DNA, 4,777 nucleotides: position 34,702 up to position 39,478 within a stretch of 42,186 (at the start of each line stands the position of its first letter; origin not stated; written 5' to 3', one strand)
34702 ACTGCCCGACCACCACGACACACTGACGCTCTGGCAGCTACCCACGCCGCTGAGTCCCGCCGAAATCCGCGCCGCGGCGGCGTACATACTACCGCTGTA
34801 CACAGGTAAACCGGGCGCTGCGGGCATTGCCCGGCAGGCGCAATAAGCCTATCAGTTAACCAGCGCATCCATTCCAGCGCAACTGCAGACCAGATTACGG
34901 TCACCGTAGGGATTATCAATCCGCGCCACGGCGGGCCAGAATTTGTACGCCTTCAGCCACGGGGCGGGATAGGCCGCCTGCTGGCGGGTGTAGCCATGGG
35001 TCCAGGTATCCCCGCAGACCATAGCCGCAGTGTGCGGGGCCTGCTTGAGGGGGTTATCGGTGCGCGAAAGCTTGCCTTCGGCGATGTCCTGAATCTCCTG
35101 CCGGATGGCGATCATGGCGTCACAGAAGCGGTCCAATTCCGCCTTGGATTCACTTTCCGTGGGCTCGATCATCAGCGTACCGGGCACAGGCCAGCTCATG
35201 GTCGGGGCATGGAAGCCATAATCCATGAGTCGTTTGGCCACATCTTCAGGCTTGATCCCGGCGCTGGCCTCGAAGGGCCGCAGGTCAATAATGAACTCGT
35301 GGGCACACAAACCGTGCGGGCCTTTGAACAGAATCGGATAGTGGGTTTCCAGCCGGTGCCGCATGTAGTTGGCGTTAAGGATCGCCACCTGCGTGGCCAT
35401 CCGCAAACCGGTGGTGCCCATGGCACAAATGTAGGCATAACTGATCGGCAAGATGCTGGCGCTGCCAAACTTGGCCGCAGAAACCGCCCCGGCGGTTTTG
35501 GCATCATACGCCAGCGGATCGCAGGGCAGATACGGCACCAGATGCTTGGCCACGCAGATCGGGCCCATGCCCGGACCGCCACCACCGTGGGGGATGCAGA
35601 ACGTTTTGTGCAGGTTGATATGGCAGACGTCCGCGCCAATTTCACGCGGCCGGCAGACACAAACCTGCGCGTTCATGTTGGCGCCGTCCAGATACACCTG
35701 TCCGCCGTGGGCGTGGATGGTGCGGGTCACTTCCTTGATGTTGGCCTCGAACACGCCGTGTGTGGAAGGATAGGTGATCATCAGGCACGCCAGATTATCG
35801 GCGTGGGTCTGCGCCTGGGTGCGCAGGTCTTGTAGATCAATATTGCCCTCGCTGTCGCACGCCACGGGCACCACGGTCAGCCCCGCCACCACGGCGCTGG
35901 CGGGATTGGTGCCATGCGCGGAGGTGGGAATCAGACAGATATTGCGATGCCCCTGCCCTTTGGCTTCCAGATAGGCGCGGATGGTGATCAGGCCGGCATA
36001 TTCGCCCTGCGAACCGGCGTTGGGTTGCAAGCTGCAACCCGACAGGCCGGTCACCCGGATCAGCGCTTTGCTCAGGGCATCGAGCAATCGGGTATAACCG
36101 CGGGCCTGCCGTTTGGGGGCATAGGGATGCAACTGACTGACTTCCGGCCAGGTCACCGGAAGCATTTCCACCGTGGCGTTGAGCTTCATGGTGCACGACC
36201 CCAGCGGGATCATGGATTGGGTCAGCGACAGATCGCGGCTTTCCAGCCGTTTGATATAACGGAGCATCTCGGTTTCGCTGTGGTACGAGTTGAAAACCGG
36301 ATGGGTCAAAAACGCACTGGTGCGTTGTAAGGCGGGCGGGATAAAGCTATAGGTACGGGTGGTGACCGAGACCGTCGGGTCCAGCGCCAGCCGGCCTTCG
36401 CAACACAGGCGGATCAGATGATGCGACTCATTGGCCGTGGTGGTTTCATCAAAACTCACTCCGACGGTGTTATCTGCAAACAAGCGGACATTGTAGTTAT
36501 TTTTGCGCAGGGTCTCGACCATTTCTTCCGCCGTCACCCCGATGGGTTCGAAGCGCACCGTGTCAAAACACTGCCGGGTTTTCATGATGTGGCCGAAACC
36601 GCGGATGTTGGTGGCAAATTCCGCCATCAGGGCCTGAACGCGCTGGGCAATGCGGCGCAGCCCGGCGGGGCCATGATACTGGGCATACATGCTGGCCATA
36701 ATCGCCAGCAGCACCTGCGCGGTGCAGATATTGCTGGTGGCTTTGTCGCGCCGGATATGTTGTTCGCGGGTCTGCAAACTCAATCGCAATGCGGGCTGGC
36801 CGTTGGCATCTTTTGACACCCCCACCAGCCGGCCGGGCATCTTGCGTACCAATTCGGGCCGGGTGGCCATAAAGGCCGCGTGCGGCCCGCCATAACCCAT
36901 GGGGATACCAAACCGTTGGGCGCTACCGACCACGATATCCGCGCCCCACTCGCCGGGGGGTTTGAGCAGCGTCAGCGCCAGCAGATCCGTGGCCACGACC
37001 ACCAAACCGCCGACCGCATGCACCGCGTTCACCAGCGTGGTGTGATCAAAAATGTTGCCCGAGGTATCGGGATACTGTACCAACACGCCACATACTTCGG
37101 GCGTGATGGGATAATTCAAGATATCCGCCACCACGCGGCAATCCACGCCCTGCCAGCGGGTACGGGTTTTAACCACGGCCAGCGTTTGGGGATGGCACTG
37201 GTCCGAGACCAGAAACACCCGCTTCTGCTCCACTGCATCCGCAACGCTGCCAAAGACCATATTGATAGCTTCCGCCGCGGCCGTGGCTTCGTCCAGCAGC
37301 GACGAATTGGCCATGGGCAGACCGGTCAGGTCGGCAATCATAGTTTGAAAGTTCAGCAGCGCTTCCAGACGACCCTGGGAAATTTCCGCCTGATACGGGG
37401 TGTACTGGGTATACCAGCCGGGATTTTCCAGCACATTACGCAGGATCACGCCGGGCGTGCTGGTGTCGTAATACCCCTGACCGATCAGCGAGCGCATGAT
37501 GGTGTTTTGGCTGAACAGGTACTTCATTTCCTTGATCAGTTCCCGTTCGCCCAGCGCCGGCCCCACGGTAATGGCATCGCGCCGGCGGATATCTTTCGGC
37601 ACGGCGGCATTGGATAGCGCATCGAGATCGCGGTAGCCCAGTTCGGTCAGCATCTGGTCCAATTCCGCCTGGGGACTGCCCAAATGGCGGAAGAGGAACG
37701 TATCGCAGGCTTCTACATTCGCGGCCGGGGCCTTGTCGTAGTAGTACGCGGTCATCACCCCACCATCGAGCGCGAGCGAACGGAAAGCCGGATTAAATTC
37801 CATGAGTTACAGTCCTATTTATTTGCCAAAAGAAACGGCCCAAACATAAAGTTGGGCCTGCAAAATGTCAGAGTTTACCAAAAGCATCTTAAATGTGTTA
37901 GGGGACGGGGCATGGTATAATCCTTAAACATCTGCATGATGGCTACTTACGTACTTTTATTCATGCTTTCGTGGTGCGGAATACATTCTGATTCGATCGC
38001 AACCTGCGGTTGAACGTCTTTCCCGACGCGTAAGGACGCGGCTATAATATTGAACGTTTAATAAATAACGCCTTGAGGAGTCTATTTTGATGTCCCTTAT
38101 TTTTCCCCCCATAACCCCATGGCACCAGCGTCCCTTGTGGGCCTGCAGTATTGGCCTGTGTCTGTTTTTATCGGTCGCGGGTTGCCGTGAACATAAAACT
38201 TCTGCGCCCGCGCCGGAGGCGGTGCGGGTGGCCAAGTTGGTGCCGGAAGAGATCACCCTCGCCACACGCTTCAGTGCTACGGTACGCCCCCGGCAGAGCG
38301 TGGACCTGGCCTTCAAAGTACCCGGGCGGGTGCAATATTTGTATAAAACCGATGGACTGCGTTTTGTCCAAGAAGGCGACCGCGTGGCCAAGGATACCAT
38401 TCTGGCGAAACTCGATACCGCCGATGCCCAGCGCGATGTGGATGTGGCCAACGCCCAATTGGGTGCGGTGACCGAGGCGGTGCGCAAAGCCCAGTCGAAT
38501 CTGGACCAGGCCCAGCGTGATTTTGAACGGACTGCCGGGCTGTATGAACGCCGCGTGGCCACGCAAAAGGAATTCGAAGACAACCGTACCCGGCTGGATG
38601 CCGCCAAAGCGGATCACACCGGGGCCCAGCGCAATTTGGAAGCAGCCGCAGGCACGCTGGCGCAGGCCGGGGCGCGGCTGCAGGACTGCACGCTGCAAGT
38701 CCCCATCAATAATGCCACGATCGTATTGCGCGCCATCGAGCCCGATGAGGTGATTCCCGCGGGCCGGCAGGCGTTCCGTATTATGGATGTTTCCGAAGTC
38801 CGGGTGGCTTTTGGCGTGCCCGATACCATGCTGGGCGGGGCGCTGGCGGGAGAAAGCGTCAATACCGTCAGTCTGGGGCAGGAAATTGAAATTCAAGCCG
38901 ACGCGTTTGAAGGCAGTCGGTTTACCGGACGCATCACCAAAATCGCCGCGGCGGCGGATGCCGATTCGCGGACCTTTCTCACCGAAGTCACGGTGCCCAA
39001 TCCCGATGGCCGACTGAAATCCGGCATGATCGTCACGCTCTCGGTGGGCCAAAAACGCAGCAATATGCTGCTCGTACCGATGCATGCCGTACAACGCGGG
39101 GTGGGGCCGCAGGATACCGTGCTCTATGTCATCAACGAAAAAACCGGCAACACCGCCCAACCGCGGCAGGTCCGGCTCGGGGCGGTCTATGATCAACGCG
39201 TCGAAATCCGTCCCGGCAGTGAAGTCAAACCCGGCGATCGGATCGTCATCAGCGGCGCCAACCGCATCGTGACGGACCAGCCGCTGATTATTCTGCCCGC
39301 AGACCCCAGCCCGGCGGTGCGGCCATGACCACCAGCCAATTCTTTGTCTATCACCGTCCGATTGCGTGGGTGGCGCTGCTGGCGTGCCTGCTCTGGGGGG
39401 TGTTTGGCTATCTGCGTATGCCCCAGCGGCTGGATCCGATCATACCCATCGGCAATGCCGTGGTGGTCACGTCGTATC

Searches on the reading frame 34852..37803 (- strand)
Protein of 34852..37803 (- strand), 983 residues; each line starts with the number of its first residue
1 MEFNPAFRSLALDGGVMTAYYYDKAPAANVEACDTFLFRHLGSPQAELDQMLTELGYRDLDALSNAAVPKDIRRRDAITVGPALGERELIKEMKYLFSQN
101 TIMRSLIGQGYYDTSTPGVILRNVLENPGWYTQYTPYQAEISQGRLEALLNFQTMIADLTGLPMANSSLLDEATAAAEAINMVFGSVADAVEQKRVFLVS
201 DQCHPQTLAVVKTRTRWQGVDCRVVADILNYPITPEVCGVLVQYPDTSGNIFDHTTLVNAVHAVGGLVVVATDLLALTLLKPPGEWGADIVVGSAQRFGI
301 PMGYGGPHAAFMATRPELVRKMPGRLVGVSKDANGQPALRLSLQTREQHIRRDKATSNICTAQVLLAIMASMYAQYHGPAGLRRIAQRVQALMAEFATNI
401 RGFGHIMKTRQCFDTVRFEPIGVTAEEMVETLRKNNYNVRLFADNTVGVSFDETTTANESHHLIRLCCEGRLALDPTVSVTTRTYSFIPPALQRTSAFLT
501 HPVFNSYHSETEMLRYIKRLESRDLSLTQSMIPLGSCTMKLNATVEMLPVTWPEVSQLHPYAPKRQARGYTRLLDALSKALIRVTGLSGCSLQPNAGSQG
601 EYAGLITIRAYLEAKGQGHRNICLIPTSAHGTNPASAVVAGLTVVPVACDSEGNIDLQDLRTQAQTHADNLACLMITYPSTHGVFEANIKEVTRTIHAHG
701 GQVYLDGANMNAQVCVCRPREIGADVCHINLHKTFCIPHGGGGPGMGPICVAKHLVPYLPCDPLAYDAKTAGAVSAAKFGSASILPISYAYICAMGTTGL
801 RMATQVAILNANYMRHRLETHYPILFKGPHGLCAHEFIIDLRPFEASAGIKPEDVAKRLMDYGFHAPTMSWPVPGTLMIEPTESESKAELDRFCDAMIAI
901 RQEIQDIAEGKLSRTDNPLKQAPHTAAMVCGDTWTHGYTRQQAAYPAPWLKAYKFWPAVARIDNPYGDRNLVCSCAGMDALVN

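Call 46: search_protein_families(library=pfam, proteins=[window:34852-37803:-], max_evalue=0.001)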
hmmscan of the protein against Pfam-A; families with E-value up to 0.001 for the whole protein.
window:34852-37803:- (983 aa): 4 families
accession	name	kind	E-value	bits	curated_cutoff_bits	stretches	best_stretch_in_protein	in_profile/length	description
PF02347.22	GDC-P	-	4e-177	589.8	26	2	39-465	2-427/429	Glycine cleavage system P-protein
PF21478.3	GcvP2_C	-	3e-61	205.1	27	1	803-924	1-122/122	Glycine dehydrogenase, C-terminal domain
PF00266.25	Aminotran_5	-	2.2e-06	27.4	21.5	1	620-740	89-207/371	Aminotransferase class-V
PF01212.27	Beta_elim_lyase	-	5e-06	26.5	27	1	632-741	86-207/288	Beta-eliminating lyase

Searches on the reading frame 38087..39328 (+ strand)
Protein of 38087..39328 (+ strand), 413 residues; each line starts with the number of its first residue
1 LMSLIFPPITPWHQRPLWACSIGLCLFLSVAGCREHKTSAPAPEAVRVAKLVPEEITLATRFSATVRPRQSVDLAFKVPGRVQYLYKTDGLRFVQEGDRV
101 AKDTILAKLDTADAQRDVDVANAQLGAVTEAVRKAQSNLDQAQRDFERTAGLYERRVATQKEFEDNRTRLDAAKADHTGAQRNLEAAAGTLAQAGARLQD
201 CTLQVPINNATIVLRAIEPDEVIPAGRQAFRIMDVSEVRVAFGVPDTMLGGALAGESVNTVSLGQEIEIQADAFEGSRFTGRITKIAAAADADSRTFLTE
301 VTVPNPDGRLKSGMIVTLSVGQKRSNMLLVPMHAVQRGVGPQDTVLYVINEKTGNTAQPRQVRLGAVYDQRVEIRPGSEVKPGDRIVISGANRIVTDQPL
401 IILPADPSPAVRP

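Call 46: search_protein_families(library=pfam, proteins=[window:38087-39328:+], max_evalue=0.001)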
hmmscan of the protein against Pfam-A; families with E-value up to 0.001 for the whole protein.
window:38087-39328:+ (413 aa): 2 families
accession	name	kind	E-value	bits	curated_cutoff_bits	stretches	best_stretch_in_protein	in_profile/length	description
PF16576.10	HlyD_D23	-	8.6e-15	55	30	1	75-316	23-214/214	Barrel-sandwich domain of CusB or HlyD membrane-fusion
PF13437.12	HlyD_3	-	2.8e-08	34.9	22.2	1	210-313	8-106/106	HlyD family secretion protein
